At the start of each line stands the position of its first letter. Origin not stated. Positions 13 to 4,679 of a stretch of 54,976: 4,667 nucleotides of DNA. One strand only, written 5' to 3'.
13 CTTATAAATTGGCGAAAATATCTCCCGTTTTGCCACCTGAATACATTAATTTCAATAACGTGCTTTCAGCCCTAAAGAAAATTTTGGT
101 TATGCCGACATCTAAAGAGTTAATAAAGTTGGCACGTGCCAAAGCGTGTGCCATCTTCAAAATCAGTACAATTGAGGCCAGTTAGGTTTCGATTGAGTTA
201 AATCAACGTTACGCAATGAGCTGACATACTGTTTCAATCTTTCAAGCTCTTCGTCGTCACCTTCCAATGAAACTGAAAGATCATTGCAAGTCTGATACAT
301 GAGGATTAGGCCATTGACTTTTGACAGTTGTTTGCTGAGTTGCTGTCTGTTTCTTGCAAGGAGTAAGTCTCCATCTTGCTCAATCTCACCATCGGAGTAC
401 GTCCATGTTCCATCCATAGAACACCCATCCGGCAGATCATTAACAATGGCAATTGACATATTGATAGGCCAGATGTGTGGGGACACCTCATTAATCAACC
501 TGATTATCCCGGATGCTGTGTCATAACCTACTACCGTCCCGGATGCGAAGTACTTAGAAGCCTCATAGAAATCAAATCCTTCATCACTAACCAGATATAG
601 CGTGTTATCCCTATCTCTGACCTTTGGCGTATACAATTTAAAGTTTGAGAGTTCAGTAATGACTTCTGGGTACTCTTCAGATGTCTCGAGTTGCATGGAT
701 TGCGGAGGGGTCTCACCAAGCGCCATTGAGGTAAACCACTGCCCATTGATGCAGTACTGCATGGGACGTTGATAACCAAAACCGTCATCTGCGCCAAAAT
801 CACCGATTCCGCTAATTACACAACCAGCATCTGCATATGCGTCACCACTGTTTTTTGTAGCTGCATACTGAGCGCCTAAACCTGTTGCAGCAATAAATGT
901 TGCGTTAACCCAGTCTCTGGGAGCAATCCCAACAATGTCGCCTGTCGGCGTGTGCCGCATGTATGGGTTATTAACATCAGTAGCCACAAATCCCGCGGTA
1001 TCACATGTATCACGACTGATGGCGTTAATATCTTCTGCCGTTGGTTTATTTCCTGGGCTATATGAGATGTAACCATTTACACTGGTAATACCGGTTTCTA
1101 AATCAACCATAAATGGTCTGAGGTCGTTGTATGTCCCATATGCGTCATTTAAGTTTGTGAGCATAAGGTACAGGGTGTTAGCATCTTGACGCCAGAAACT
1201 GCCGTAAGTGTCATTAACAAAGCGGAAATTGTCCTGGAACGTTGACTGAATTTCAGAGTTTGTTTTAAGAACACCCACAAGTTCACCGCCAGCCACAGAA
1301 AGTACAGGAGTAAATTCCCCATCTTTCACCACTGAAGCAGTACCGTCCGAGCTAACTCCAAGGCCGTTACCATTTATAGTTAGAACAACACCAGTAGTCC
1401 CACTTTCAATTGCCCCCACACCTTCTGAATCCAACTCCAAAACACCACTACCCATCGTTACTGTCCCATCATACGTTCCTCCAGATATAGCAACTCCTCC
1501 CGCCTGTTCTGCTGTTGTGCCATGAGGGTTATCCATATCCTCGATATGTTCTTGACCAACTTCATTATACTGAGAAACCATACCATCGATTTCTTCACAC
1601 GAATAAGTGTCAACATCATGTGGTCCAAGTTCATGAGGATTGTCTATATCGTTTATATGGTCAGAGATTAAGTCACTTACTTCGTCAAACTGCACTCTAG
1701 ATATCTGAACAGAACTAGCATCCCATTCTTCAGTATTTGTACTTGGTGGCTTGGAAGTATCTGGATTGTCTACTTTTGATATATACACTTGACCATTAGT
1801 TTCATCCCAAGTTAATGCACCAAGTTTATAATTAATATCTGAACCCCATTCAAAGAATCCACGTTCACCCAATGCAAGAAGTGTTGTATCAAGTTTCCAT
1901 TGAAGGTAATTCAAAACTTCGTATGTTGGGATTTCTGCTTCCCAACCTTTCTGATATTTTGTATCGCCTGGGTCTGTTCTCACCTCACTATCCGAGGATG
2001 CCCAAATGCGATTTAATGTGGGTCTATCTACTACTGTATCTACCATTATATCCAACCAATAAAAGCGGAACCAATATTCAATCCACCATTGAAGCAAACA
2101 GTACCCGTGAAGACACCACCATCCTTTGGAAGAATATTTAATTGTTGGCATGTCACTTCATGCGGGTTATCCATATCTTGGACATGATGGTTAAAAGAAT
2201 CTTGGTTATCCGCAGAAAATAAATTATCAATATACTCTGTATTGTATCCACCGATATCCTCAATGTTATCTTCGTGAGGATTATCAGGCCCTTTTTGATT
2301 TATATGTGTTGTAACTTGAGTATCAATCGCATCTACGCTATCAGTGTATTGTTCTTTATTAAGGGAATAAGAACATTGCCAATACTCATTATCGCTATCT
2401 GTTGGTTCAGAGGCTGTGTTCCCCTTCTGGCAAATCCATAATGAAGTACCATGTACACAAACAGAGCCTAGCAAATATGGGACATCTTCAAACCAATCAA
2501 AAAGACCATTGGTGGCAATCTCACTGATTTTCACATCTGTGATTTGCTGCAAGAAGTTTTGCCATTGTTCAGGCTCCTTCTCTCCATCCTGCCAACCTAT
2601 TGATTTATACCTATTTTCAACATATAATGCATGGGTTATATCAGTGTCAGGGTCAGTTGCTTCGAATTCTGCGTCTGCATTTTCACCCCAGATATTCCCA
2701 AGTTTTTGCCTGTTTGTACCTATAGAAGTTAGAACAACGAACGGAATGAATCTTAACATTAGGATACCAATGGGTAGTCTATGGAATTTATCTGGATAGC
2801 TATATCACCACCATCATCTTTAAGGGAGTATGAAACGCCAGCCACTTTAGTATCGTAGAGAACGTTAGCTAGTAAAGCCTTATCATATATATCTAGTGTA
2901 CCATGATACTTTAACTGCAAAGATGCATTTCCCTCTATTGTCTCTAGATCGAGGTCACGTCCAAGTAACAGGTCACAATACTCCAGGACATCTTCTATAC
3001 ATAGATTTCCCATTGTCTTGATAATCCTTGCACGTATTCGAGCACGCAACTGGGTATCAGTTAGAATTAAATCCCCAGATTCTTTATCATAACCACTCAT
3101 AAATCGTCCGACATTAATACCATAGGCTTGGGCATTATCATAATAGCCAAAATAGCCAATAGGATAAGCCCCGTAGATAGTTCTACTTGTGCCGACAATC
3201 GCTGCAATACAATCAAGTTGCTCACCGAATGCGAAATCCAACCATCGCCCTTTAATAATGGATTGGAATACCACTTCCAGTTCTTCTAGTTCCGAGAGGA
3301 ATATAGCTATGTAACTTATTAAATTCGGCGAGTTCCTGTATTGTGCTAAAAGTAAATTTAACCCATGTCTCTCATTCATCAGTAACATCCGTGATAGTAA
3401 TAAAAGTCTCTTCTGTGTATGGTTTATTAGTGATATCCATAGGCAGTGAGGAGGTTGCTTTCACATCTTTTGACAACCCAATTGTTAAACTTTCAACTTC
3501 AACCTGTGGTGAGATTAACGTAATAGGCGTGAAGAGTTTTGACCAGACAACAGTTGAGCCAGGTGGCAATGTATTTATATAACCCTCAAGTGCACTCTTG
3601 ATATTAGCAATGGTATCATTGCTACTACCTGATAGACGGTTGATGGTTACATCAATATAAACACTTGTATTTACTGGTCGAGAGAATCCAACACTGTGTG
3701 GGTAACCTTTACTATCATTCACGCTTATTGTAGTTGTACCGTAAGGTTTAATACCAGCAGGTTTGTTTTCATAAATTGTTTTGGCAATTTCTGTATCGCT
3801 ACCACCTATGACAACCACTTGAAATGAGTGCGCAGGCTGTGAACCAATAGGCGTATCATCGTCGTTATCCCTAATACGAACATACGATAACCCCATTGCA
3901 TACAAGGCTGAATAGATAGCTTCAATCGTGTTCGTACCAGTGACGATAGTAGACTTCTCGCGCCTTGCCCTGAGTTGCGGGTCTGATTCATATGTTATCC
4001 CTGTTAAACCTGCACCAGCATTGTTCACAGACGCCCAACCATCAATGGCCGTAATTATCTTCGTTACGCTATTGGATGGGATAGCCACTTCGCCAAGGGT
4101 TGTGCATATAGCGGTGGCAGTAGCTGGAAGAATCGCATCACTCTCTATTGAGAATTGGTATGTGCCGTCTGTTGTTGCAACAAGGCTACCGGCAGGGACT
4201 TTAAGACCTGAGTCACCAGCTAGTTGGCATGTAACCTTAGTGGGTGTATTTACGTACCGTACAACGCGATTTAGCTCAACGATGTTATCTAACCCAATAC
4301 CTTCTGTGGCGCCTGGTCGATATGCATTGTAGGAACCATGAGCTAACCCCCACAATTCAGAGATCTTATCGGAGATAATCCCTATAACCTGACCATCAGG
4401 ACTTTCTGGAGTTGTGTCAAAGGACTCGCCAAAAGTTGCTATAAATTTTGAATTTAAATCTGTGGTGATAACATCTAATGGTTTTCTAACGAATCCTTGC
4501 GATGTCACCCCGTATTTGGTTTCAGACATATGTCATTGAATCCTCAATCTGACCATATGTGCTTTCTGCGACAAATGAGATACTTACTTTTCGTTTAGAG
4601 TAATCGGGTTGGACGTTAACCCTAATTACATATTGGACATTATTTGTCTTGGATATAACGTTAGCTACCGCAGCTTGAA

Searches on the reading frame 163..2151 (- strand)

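Call 99: search_protein_families(library=phrogs, proteins=[window:163-2151:-], max_evalue=0.00001)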
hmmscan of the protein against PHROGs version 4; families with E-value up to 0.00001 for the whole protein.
window:163-2151:- (662 aa): 15 families
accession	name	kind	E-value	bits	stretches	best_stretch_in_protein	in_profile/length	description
phrog_8147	-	tail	2.1e-69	235.7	1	42-278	3-247/436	tail fiber protein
phrog_136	-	tail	4.2e-26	93.1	1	500-660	4-174/178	tail fiber assembly protein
phrog_6859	-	tail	3.5e-15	57.2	1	218-362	113-188/346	tail fiber protein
phrog_20878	-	tail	2.7e-14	54.4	1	42-149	5-107/365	tail fiber protein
phrog_2282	-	tail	1.1e-13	52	1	43-145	6-106/547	tail fiber protein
phrog_454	-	tail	1.6e-13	50.7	1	199-474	645-919/1376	tail fiber protein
phrog_1699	-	tail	1.8e-13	50.9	1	270-365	503-583/1000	long tail fiber protein distal subunit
phrog_22609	-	tail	2.6e-11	43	1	284-376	898-990/1184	tail fiber protein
phrog_11571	-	tail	3.3e-11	44.6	1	501-590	3-94/223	tail fiber protein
phrog_3299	-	unknown function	3.2e-09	35.8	1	283-363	942-1022/1385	-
phrog_4849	-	tail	7.8e-09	35.6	1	301-361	310-371/788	tail protein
phrog_33574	-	unknown function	1.8e-08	35.4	1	148-232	116-203/351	-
phrog_38759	-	unknown function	1.3e-07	31.5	1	297-368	660-732/920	-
phrog_381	-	tail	1.6e-06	28.6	1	205-474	374-562/566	tail fiber protein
phrog_21546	-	tail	2.7e-06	28.6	1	501-573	4-78/96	tail fiber protein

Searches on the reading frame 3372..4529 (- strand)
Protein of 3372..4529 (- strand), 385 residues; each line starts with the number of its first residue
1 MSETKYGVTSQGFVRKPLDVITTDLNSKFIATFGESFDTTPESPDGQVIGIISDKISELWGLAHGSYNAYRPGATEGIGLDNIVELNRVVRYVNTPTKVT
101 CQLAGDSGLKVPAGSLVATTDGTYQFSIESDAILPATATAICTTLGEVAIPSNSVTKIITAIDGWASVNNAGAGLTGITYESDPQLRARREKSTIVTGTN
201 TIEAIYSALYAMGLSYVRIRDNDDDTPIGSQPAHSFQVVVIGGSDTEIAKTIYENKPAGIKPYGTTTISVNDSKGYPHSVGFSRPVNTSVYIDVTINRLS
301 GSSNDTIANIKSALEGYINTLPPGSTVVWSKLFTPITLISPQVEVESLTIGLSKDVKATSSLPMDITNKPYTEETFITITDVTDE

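Call 99: search_protein_families(library=phrogs, proteins=[window:3372-4529:-], max_evalue=0.00001)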
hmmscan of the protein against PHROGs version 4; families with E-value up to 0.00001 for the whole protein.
window:3372-4529:- (385 aa): 2 families
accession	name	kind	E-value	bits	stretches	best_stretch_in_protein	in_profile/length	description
phrog_6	-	tail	2.5e-53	182.5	1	4-383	58-409/548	baseplate wedge subunit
phrog_34452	-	unknown function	1.9e-14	54.7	1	6-171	2-172/175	-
